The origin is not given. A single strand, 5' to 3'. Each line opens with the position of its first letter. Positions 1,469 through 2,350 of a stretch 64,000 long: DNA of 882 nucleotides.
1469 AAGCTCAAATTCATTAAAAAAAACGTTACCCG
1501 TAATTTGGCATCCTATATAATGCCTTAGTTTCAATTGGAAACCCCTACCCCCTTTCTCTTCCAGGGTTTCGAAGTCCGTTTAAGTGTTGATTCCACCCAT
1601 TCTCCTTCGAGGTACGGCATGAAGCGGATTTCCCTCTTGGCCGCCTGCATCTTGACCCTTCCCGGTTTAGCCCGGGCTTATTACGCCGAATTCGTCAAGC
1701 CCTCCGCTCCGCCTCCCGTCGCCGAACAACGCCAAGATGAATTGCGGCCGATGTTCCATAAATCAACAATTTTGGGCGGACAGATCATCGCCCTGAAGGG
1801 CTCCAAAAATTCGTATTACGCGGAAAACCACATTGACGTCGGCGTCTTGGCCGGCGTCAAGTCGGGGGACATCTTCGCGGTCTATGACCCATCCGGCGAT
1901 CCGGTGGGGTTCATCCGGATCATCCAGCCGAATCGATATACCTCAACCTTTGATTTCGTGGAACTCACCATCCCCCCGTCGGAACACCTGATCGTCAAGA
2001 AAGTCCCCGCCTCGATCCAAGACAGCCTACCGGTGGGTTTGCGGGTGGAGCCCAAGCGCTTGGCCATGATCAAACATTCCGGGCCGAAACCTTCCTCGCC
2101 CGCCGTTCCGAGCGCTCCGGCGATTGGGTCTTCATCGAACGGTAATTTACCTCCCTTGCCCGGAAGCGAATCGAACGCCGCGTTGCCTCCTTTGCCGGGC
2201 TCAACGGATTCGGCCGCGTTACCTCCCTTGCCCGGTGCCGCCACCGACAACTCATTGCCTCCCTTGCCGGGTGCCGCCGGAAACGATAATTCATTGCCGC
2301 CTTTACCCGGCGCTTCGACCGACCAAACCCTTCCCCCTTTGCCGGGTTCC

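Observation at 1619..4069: Secreted 800-aa LPPLPG proline-rich repeat protein carrying near-identical 72/144-bp tandem DNA repeats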

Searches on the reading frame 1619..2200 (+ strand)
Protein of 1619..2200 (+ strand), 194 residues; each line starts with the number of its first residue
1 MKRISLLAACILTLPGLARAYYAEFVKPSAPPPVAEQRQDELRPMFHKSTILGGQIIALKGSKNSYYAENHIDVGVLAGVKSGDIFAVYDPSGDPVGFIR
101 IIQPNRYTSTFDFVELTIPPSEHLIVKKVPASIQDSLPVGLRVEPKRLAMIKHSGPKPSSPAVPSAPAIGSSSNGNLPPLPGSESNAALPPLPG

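Call 7: find_homologous_proteins(query=window:1619-2140:+, max_evalue=0.001)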
Query window:1619-2140:+: 224 candidates shared short words with the query, none scored E <= 0.001.
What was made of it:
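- Tried and rejected: The word-indexed homologue search with the N-domain returned nothing (call 7).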

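Call 8: search_protein_families(library=ncbifam, proteins=[window:1619-2140:+], max_evalue=1)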
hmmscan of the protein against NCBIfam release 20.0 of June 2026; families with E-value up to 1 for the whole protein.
window:1619-2140:+ (174 aa): 0 families

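Call 13: find_related_loci(query=window:1619-2140:+, collection=genome_contigs, flank=8000)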
Query window:1619-2140:+ (174 aa) in genome_contigs; peptide patterns used: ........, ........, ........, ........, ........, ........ (x = any residue, [..] = any of these).
88 stretches matched a pattern, but none encodes a relative of the query by tblastn (E <= 1e-3).

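Call 21: search_protein_representatives(protein=window:1619-2140:+)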
Query: 174 residues. Proteins with E-value up to 0.001 (for the whole library): 17; up to 1e-10: 17; up to 1e-30: 3. The best 17 are listed.
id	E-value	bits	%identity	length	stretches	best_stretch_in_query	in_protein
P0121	1.3e-59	217.3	64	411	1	1-166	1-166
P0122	2.5e-39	151.2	48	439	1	6-171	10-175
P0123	2.8e-33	131.6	47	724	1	31-172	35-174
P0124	5.1e-29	117.7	39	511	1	10-166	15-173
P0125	5.9e-29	117.5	43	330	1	8-147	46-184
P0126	1.3e-28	116.4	44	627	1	6-145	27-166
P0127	1.8e-28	115.9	41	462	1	8-171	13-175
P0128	8.7e-28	113.7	43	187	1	18-150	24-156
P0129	1.3e-26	109.9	42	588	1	11-150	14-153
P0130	1.6e-26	109.6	42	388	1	6-146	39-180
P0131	2.1e-25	105.9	39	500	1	5-144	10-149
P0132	3.9e-25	105.1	44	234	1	31-149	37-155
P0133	6.4e-22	94.6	46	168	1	1-139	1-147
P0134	1.4e-21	93.5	40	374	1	26-152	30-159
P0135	2.6e-21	92.6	47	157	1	70-171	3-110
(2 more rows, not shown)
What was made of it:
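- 1679..2140 (+): Conserved N-terminal domain (aa 21-174). The folded core is about aa 33-135 (nt 1715-2023): one helix plus a six-stranded beta-barrel. It is basic (pI 8.8). phmmer finds 17 clusters at E<=1e-10 in 1.84 billion representatives (call 21).
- Tried and rejected: The exhaustive phmmer search did find the family (call 21).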

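Call 22: predict_structure(protein=window:1619-2200:+)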
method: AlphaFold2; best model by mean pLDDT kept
length: 194 residues; sequences in the alignment: 1
mean_pLDDT: 47.8   pTM: 0.32
mean pLDDT of the five models: 47.8, 42.9, 41.3, 40.9, 39.0
residues with pLDDT >= 90: 0; 70-90: 11; 50-70: 71; < 50: 112
segments of 3 or more residues with pLDDT < 50: 24-29, 37-79, 104-121, 138-165, 169-172, 181-183
pLDDT, mean of each block of 10 residues (from residue 1): 53 55 49 47 33 38 36 46 69 68 43 43 62 51 28 35 47 50 51 59
secondary structure, 60 per line:
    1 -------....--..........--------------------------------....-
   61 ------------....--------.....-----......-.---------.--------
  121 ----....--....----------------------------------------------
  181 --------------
elements in order: H8-11 H14-23 E56-59 E73-76 E85-89 E95-100 E125-128 H131-134
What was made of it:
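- Tried and rejected: Single-sequence AF2 was useless (pLDDT 47.8, call 22).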

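Call 31: predict_structure(alignment_id=A1)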
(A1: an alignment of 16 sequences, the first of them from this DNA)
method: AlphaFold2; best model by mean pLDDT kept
length: 161 residues; sequences in the alignment: 16
mean_pLDDT: 78.9   pTM: 0.65
mean pLDDT of the five models: 78.9, 78.7, 78.6, 77.4, 76.4
residues with pLDDT >= 90: 78; 70-90: 33; 50-70: 34; < 50: 16
segments of 3 or more residues with pLDDT < 50: 1-3, 147-154
pLDDT, mean of each block of 10 residues (from residue 1): 49 54 56 86 91 94 80 95 95 95 96 93 95 84 52 51 59
secondary structure, 60 per line:
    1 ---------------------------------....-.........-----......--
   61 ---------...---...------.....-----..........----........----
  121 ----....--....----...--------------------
elements in order: H34-37 H39-47 E53-58 E70-72 E85-89 E95-104 E109-116 E125-128 H131-134
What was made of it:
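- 1679..2140 (+): The AF2 model built with that alignment has pLDDT 78.9, with ten-residue block means of 80-96 across aa 31-140 (call 31).
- Checked: The folded core of the N-terminal domain is about aa 33-135, not about 150 aa (call 31).
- The AF2 core blocks across aa 31-140 average pLDDT 80-96 (call 31).
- Tried and rejected: The model built with the alignment was good (call 31).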

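Call 37: fold_search(model_id=the predicted structure, library=pdb)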
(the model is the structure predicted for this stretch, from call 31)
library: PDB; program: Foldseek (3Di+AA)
matches with E <= 10: 1384; with E <= 0.001: 1
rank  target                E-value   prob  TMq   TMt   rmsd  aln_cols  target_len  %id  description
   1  8z5n_0                4.6e-04  1.00  0.35  0.17   6.3        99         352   15  Cryo-EM structure of the LPHT ring (released 2025-10-22)
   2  3vr5_F                6.6e-03  1.00  0.36  0.14   3.3        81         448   15  Crystal structure of nucleotide-free Enterococcus hirae V1-ATPase [eV1(L)] (released 2013-01-16)
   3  3w1e                  6.6e-03  1.00  0.34  0.16   6.4        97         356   14  Structure of FlgT, a flagellar basal body component protein (released 2013-04-03)
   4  2j5u_A                8.9e-03  0.95  0.28  0.22  12.9       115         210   15  MreC Lysteria monocytogenes (released 2006-12-11)
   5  5knc_D                1.1e-02  1.00  0.36  0.14   3.2        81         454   15  Crystal structure of the 3 ADP-bound V1 complex (released 2016-11-02)
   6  6xbw_C                1.3e-02  1.00  0.34  0.10   3.0        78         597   17  Cryo-EM structure of V-ATPase from bovine brain, state 1 (released 2020-08-19)
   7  6yny_C1               1.4e-02  1.00  0.35  0.12   3.0        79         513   11  Cryo-EM structure of Tetrahymena thermophila mitochondrial ATP synthase - F1Fo composite dimer model (released 2020-09-30)
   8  9o19_B                1.4e-02  1.00  0.34  0.12   9.7        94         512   15  Pseudomonas aeruginosa ATPase State1 (released 2025-12-10)
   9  7eft_A                1.5e-02  0.97  0.27  0.22   7.4        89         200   20  Crystal structure of cell shape-determining protein MreC (released 2021-10-20)
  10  8dbw_B                1.6e-02  1.00  0.33  0.11   3.4        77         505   14  E. coli ATP synthase imaged in 10mM MgATP State3 "down" Fo classified (released 2023-01-25)
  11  9o19_A                1.6e-02  1.00  0.33  0.11   3.5        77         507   16  Pseudomonas aeruginosa ATPase State1 (released 2025-12-10)
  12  9o19_C                1.7e-02  1.00  0.36  0.13   5.6        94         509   15  Pseudomonas aeruginosa ATPase State1 (released 2025-12-10)
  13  6zm0                  1.8e-02  1.00  0.28  0.29   3.8        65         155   22  Crystal structure of MreC from Pseudomonas aeruginosa (released 2021-03-17)
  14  9its_C                1.9e-02  1.00  0.37  0.12   3.0        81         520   11  Chloroflexus aurantiacus ADP-bound ATP synthase, state 1 (released 2025-03-19)
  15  9nvm_B                1.9e-02  1.00  0.33  0.12   3.6        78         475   14  ATPase Hybrid F1 with the ancestral core domains Catalytic Dwell (released 2025-11-05)
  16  8dbr_C                1.9e-02  1.00  0.33  0.12  10.2        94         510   14  E. coli ATP synthase imaged in 10mM MgATP State2 "half-up (released 2023-01-25)
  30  8igw_K                2.6e-02  0.99  0.31  0.12   3.9        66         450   14  Hexameric Ring Complex of Engineered V1-ATPase bound to 4 ADPs: A3(De)3_(ADP)3cat,1non-cat, Hexameric Ring Complex of  (released 2023-07-12)
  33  2j5u_B                2.7e-02  0.89  0.29  0.24  12.8       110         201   16  MreC Lysteria monocytogenes (released 2006-12-11)
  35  8dbq_B                2.9e-02  1.00  0.32  0.11   3.7        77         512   14  E. coli ATP synthase imaged in 10mM MgATP State1 "half-up" Fo classified (released 2023-01-25)
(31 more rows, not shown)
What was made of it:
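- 1679..2140 (+): Foldseek against PDB gives FlgT (8z5n, E 4.6e-4; 3w1e), MreC and the F1/V1-ATPase N-terminal barrel, with TM about 0.35 (call 37).
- On MreC: Foldseek E values are 9e-3 to 2e-2 (call 37).
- Closest known: FlgT. Same: These are the best structural matches to the N-terminal beta-barrel (8z5n at E 4.6e-4; 3w1e; 2j5u; 6zm0; call 37).
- The best PDB matches are periplasmic or ring-forming beta-barrels: FlgT, MreC and the ATPase crown (call 37). The N-domain resembles periplasmic FlgT and MreC barrels (call 37).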

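Call 53: find_related_loci(query=window:1619-2140:+, collection=metagenome_contigs, flank=4000)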
Query window:1619-2140:+ (174 aa) in metagenome_contigs; peptide patterns used: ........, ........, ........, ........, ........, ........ (x = any residue, [..] = any of these).
287 stretches matched a pattern, but none encodes a relative of the query by tblastn (E <= 1e-3).
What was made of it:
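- Tried and rejected: Single-sequence scans of genome and metagenome contigs found nothing (calls 13, 53).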

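Call 55: find_related_loci(query=A3, collection=metagenome_contigs, flank=4000)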
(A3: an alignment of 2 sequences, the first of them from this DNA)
Query A3 (161 aa) in metagenome_contigs; peptide patterns used: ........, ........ (x = any residue, [..] = any of these).
120 stretches matched a pattern; 5 encode a relative of the query (tblastn E <= 1e-3); 5 distinct loci.
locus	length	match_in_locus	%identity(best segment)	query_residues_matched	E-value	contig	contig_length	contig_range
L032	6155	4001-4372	51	33-152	3e-39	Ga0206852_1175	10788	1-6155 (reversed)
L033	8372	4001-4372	51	33-152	3e-39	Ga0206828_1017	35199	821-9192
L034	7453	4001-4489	42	1-161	2e-37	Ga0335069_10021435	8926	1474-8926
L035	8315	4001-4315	57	45-145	2e-35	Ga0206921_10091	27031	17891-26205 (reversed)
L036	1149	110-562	46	4-148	6e-36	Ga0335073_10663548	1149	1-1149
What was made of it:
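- Tried and rejected: The second metagenome scan returned only five more distant relatives and no new alleles of this population (call 55).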

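Call 58: search_solved_structures(query=A1, max_evalue=1)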
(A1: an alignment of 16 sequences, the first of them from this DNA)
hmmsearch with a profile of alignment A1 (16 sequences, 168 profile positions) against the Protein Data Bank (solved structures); distinct sequences matched with E-value up to 1: 6.
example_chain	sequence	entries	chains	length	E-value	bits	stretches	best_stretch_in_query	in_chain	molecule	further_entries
3g48_A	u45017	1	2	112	0.11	15.4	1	42-92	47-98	Chaperone CsaA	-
4uqt_A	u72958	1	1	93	0.59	13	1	69-104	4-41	U2 SNRNP COMPONENT IST3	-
7dco_X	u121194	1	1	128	0.69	12.8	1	67-104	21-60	SX2_G0027210.mRNA.1.CDS.1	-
5gm6_V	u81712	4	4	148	0.84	12.5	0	67-104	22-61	U2 snRNP component IST3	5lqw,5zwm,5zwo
2n2u_A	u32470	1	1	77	0.95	12.4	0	119-152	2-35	OR358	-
2mkc_A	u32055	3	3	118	0.95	12.4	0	69-104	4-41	U2 snRNP component IST3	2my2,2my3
